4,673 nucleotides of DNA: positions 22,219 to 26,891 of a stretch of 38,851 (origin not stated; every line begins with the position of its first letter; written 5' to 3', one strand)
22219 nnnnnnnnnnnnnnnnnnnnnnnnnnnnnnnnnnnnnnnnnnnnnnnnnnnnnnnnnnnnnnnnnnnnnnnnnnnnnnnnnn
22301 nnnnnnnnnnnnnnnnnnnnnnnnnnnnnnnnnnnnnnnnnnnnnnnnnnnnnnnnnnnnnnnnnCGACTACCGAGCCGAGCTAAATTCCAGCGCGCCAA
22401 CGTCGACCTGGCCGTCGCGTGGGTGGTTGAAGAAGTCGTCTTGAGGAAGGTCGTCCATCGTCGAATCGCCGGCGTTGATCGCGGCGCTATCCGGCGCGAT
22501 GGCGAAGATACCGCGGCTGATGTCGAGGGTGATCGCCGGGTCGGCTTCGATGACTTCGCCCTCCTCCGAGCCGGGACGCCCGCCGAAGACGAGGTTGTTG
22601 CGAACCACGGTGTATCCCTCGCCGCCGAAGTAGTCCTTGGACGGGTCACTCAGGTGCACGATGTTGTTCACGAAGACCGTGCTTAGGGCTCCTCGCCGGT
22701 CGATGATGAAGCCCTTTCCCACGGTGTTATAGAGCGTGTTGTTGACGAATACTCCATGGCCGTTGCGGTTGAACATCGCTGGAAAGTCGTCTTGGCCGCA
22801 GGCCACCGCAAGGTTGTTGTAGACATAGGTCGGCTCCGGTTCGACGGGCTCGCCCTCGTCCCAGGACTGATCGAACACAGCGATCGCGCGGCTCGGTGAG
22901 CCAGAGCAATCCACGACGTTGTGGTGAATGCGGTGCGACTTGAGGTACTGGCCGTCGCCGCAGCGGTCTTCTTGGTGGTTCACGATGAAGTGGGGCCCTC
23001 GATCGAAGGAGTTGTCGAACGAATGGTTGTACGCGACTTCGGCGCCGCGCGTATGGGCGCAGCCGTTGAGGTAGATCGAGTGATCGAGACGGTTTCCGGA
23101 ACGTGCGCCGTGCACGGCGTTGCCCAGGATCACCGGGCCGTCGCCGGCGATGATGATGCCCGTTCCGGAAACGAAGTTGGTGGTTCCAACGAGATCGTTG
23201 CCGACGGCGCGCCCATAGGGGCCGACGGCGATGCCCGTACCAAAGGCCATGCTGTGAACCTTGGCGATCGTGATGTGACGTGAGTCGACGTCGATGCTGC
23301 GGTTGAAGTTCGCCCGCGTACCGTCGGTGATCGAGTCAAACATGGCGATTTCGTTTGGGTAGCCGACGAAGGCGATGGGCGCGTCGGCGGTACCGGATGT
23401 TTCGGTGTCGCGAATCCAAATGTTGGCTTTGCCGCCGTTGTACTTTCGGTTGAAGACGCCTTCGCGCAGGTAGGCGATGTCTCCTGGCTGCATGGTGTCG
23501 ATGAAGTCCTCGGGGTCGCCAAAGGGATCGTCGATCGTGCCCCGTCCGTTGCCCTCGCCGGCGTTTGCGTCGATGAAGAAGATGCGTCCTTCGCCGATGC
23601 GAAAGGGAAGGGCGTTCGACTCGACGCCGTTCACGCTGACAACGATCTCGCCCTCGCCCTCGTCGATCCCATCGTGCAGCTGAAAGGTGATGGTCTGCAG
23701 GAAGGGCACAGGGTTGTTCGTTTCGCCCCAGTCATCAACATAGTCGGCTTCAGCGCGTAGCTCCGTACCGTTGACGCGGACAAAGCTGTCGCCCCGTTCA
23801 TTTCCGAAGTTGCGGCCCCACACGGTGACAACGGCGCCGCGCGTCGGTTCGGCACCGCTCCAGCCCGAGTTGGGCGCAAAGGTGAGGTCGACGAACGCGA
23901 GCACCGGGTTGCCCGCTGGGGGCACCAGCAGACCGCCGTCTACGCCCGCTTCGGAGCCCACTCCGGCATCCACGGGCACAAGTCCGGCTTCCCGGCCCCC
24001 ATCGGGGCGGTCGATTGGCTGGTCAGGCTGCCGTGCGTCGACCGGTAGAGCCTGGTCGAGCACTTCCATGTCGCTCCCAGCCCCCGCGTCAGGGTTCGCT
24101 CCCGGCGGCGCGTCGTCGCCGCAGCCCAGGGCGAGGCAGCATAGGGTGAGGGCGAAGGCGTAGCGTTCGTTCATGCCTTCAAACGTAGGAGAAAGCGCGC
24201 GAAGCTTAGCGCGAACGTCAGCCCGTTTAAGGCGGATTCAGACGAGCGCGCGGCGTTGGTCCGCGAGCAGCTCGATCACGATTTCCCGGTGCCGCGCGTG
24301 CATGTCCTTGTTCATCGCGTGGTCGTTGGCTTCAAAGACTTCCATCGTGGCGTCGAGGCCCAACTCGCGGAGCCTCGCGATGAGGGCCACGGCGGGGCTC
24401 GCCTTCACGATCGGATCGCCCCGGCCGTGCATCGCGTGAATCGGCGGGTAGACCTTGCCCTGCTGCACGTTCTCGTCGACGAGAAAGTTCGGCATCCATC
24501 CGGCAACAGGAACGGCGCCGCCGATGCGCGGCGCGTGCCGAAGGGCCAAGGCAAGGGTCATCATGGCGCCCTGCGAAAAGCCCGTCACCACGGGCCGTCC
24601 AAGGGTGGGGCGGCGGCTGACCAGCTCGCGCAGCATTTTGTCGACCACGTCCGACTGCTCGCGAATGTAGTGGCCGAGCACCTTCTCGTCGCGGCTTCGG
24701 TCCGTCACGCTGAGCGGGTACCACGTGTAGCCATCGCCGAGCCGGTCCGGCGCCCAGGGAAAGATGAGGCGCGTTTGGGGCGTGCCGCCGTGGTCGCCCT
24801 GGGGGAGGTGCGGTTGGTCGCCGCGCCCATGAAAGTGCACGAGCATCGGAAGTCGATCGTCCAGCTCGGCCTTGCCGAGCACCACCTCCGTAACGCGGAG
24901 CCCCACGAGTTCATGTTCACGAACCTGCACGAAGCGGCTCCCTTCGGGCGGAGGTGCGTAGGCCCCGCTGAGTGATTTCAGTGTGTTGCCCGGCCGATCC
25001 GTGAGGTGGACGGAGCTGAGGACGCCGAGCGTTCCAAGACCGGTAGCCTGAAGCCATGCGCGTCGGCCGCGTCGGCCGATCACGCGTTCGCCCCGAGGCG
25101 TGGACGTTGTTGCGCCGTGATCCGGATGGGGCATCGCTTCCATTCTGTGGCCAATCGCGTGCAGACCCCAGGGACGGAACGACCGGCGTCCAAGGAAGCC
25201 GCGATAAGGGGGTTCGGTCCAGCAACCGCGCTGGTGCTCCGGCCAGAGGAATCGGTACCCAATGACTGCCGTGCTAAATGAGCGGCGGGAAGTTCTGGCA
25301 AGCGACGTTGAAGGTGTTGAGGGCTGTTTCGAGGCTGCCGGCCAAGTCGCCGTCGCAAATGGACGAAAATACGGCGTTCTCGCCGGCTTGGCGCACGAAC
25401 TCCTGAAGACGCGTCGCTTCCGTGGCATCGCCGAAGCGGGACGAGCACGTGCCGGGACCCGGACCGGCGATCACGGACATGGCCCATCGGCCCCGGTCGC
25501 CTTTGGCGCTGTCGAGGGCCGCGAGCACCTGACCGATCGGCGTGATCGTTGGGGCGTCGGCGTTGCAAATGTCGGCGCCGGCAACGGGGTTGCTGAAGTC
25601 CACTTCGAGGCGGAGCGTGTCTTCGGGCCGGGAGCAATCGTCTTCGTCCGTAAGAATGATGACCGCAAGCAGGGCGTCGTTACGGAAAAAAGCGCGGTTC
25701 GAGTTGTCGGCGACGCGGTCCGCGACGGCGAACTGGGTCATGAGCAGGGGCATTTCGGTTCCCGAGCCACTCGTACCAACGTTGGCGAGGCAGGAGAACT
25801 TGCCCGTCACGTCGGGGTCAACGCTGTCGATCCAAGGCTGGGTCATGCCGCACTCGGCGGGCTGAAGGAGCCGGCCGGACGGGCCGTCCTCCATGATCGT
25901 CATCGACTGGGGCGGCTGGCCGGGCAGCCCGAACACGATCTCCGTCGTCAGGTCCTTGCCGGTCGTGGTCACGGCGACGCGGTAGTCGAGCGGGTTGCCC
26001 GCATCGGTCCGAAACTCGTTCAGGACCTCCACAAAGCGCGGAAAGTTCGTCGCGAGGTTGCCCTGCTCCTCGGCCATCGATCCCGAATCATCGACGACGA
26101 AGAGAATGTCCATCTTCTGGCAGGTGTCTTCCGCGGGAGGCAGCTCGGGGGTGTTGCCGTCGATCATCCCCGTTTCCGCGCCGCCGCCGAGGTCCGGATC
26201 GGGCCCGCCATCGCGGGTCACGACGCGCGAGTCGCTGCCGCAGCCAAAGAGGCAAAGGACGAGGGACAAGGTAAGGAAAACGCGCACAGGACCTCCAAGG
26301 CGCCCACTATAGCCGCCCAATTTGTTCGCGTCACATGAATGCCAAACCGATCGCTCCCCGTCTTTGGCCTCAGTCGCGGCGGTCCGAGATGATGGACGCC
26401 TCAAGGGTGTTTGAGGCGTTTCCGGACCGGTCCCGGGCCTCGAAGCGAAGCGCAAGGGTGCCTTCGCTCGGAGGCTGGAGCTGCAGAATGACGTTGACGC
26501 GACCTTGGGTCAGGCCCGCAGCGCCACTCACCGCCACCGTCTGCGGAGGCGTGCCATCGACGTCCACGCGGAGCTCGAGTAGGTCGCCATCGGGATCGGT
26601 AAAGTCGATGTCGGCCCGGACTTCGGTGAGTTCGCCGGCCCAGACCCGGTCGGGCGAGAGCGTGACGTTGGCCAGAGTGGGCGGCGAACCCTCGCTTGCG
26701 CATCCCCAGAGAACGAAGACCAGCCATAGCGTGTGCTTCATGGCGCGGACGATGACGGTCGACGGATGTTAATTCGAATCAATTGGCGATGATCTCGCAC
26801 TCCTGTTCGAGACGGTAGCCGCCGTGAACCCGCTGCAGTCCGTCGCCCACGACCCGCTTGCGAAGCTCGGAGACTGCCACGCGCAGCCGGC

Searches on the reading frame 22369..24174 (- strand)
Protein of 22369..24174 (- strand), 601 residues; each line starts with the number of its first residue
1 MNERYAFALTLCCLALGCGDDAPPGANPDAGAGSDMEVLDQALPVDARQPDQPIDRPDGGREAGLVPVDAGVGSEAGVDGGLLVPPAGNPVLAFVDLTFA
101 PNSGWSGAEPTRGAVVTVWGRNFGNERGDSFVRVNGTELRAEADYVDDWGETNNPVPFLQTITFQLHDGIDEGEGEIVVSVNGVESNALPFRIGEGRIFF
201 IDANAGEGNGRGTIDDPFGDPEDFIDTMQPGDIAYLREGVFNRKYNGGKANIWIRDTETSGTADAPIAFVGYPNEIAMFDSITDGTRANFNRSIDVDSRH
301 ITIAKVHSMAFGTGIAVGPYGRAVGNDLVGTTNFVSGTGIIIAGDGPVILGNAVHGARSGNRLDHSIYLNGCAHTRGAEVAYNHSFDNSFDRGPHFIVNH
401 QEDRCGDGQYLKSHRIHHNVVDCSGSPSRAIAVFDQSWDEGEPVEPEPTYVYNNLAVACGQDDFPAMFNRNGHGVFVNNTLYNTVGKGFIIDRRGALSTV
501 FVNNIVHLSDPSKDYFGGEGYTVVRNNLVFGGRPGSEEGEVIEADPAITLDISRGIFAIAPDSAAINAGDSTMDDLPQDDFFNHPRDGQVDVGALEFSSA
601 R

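Call 4: search_protein_families(library=pfam, proteins=[window:22369-24174:-], max_evalue=0.1)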
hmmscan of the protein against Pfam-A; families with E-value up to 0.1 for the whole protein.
window:22369-24174:- (601 aa): 0 families

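Call 5: search_protein_families(library=ncbifam, proteins=[window:22369-24174:-], max_evalue=0.1)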
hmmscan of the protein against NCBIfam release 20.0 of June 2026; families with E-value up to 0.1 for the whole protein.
window:22369-24174:- (601 aa): 1 family
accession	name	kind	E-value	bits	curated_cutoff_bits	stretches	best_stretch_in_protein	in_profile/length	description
NF041518.1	choice_anch_Q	domain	2.3e-05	24.6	25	1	557-597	17-57/58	choice-of-anchor Q domain-containing protein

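Call 65: find_homologous_proteins(query=window:22369-24174:-, max_evalue=0.00001)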
Query window:22369-24174:- (601 aa): 93 proteins with E <= 0.00001 among 8000 candidates.
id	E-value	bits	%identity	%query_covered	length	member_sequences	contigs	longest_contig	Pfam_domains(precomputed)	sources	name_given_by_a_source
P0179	0.0e+0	1386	100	100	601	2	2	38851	PF22842.4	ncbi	ncbi:MAG: hypothetical protein AAF411_04945 [Myxococcota bacterium]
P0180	7.6e-184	631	51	99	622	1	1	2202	PF22842.4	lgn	-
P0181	2.0e-165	570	50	84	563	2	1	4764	PF22842.4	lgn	-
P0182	4.3e-163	563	51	85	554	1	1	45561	PF22842.4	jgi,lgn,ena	-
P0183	2.8e-160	553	49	86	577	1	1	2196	PF22842.4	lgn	-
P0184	5.7e-159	549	49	87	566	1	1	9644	PF22842.4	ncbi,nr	ncbi:MAG: right-handed parallel beta-helix repeat-containing protein [Thiomicrorhabdus sp.]|nr:right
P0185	1.6e-156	541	48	87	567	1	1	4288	PF01833.31,PF22842.4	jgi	-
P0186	2.4e-156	540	47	98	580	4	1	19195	PF13229.13,PF22842.4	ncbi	-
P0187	4.7e-156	539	49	84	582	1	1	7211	PF13229.13,PF22842.4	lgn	-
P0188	9.2e-156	538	48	87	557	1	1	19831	PF22842.4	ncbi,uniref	ncbi:hypothetical protein MNBD_GAMMA17-2292 [hydrothermal vent metagenome]|uniref:Uncharacterized pr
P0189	3.3e-155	537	48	87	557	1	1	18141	-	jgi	-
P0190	3.5e-155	536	49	85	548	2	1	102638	PF22842.4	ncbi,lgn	ncbi:MAG: hypothetical protein V6Z89_22730 [Desulfobacter sp.]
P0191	2.1e-154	534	48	85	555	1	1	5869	PF22842.4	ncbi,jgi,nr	ncbi:MAG: hypothetical protein GXP14_16615 [Gammaproteobacteria bacterium]|nr:hypothetical protein [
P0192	5.1e-154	533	48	87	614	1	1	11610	PF22842.4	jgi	-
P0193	5.2e-153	529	48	85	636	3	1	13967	PF18962.8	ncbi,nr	ncbi:MAG: T9SS type A sorting domain-containing protein [Flavobacteriaceae bacterium]|nr:T9SS type A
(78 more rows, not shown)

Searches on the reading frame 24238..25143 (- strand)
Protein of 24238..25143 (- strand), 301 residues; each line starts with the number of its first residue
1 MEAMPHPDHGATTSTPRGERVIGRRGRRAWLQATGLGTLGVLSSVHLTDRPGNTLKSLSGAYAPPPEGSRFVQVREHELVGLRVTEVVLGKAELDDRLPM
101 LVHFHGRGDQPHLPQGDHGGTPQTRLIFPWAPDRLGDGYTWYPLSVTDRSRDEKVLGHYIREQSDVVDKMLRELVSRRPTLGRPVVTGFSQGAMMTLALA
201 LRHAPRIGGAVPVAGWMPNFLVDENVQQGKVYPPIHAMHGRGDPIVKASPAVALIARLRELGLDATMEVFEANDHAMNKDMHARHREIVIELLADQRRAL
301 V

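Call 4: search_protein_families(library=pfam, proteins=[window:24238-25143:-], max_evalue=0.1)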
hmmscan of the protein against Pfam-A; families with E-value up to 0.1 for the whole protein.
window:24238-25143:- (301 aa): 7 families
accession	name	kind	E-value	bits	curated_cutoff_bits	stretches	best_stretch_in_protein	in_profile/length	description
PF02230.22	Abhydrolase_2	-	7.2e-18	65.7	23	1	99-281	15-205/217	Phospholipase/Carboxylesterase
PF01738.24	DLH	-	4.5e-08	33.4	21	1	162-282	72-193/217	Dienelactone hydrolase family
PF00326.27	Peptidase_S9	-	5.8e-07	29.7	22.6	1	225-286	137-198/213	Prolyl oligopeptidase family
PF00561.26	Abhydrolase_1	-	0.0019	18.4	25.8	1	166-229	54-116/245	alpha/beta hydrolase fold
PF12146.15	Hydrolase_4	-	0.0019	18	27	0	167-215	62-109/239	Serine aminopeptidase, S33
PF12697.13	Abhydrolase_6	-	0.002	19.3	26.3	1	120-233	27-103/217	Alpha/beta hydrolase family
PF03959.19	FSH1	-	0.02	15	21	1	185-259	104-187/211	Serine hydrolase (FSH1)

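Call 5: search_protein_families(library=ncbifam, proteins=[window:24238-25143:-], max_evalue=0.1)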
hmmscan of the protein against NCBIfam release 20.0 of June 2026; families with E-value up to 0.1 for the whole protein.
window:24238-25143:- (301 aa): 3 families
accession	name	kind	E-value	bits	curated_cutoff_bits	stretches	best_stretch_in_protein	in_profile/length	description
NF008525.0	PRK11460.1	equivalog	3.8e-10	39.5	191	1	100-281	18-197/232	esterase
NF050058.1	e_dPHAscl_type1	hypoth_equivalog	1.6e-07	31.1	150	1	165-265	86-212/276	extracellular catalytic domain type 1 short-chain-length polyhydroxyalkanoate depolymerase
NF058649.1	GTSAG_HSLs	subfamily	0.0026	17.2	380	0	249-284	260-295/312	GTSAG motif subfamily hormone-sensitive lipase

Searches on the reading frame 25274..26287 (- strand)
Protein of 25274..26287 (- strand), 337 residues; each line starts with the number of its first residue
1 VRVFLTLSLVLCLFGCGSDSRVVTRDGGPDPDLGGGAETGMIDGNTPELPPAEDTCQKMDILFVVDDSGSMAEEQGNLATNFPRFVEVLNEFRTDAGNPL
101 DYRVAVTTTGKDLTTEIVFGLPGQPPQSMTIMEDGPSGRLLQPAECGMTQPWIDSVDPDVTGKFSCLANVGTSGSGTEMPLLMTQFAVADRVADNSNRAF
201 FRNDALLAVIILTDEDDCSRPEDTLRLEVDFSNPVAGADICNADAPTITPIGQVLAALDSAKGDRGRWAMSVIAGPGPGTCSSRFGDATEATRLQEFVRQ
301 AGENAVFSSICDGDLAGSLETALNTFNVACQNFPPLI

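Call 4: search_protein_families(library=pfam, proteins=[window:25274-26287:-], max_evalue=0.1)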
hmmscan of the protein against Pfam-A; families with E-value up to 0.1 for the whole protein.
window:25274-26287:- (337 aa): 2 families
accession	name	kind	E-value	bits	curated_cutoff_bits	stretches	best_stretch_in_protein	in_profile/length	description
PF00092.34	VWA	-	0.0017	19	23.8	1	60-119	1-55/174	von Willebrand factor type A domain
PF13519.12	VWA_2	-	0.0018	19.3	27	1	61-119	1-55/107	von Willebrand factor type A domain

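Call 5: search_protein_families(library=ncbifam, proteins=[window:25274-26287:-], max_evalue=0.1)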
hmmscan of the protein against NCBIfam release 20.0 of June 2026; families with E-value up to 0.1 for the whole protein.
window:25274-26287:- (337 aa): 3 families
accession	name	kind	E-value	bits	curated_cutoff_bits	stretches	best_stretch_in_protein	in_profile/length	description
NF052240.1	MIDASAdhsBdello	equivalog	1.3e-10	41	700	2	57-110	55-102/378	MIDAS family adhesin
NF033765.2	gliding_CglD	equivalog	2.6e-10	38.8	400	1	57-221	643-801/1124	adventurous gliding motility lipoprotein CglD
NF033216.1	lipo_YgdI_YgdR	subfamily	0.067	13.1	42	0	3-27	6-30/71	YgdI/YgdR family lipoprotein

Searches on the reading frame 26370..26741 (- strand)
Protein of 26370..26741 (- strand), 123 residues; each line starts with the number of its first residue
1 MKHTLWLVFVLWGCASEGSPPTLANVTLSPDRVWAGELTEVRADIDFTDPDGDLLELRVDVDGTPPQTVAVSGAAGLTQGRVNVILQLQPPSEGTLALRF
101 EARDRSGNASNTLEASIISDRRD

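Call 4: search_protein_families(library=pfam, proteins=[window:26370-26741:-], max_evalue=0.1)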
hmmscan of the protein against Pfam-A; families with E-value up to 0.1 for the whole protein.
window:26370-26741:- (123 aa): 0 families

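Call 5: search_protein_families(library=ncbifam, proteins=[window:26370-26741:-], max_evalue=0.1)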
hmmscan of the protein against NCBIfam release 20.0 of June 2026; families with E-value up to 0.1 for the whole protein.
window:26370-26741:- (123 aa): 0 families

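Call 81: predict_structure(protein=window:26370-26741:-)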
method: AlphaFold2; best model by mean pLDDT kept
length: 123 residues; sequences in the alignment: 1
mean_pLDDT: 75.7   pTM: 0.70
mean pLDDT of the five models: 75.7, 72.8, 72.1, 68.9, 50.2
residues with pLDDT >= 90: 25; 70-90: 68; 50-70: 12; < 50: 18
segments of 3 or more residues with pLDDT < 50: 1-17
pLDDT, mean of each block of 10 residues (from residue 1): 30 46 89 73 89 89 83 80 82 78 89 85 55
secondary structure, 60 per line:
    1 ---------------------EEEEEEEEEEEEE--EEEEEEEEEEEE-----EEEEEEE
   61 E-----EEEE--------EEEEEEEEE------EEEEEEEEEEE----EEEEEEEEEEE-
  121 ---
elements in order: E22-34 E37-48 E54-61 E67-70 E79-87 E94-104 E109-119

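Call 83: fold_search(model_id=the predicted structure, library=pdb)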
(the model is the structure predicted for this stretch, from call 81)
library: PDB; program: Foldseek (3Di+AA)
matches with E <= 10: 1361; with E <= 0.001: 11
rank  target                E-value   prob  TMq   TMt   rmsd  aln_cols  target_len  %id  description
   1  4xed                  2.1e-04  1.00  0.51  0.63   5.3       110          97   22  PKD domain of M14-like peptidase from Thermoplasmatales archaeon SCGC AB-540-F20 (released 2015-05-13)
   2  6r4m_A                2.6e-04  1.00  0.43  0.39   5.4       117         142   14  Crystal structure of S. cerevisia Niemann-Pick type C protein NPC2 (released 2019-09-25)
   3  3wea_A                3.2e-04  1.00  0.47  0.44   7.3       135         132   11  Crystal structure of a Niemann-Pick type C2 protein from Japanese carpenter ant (released 2014-02-05)
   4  6r4m_B                3.3e-04  1.00  0.42  0.38   5.5       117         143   14  Crystal structure of S. cerevisia Niemann-Pick type C protein NPC2 (released 2019-09-25)
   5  6r4n_B                4.6e-04  1.00  0.44  0.40   5.6       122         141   13  Crystal structure of S. cerevisia Niemann-Pick type C protein NPC2 with ergosterol bound (released 2019-09-25)
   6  6r4m_C                5.4e-04  1.00  0.43  0.37   5.7       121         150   15  Crystal structure of S. cerevisia Niemann-Pick type C protein NPC2 (released 2019-09-25)
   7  1nep                  5.6e-04  1.00  0.51  0.49   6.1       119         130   12  Crystal Structure Analysis of the Bovine NPC2 (Niemann-Pick C2) Protein (released 2003-01-28)
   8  6r4n_E                6.6e-04  1.00  0.45  0.40   5.5       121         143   15  Crystal structure of S. cerevisia Niemann-Pick type C protein NPC2 with ergosterol bound (released 2019-09-25)
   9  2r39                  7.0e-04  1.00  0.44  0.48   6.1       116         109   16  Crystal structure of FixG-related protein from Vibrio parahaemolyticus (released 2007-09-11)
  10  6r4n_H                7.8e-04  1.00  0.42  0.38   5.4       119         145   14  Crystal structure of S. cerevisia Niemann-Pick type C protein NPC2 with ergosterol bound (released 2019-09-25)
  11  6r4n_A                9.1e-04  1.00  0.45  0.41   5.2       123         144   15  Crystal structure of S. cerevisia Niemann-Pick type C protein NPC2 with ergosterol bound (released 2019-09-25)
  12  5eq4_B                1.0e-03  1.00  0.52  0.35   5.7       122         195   20  Crystal structure of the SrpA adhesin R347E mutant from Streptococcus sanguinis (released 2016-01-27)
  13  6r4n_C                1.0e-03  1.00  0.44  0.38   5.4       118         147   14  Crystal structure of S. cerevisia Niemann-Pick type C protein NPC2 with ergosterol bound (released 2019-09-25)
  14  5kwy_C                1.1e-03  1.00  0.46  0.43   6.9       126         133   11  Structure of human NPC1 middle lumenal domain bound to NPC2 (released 2016-08-24)
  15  8u01                  1.3e-03  1.00  0.57  0.09   3.4       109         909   12  Crystal Structure of the Glycoside Hydrolase Family 2 TIM Barrel-domain Containing Protein from Phocaeicola plebeius (released 2023-09-27)
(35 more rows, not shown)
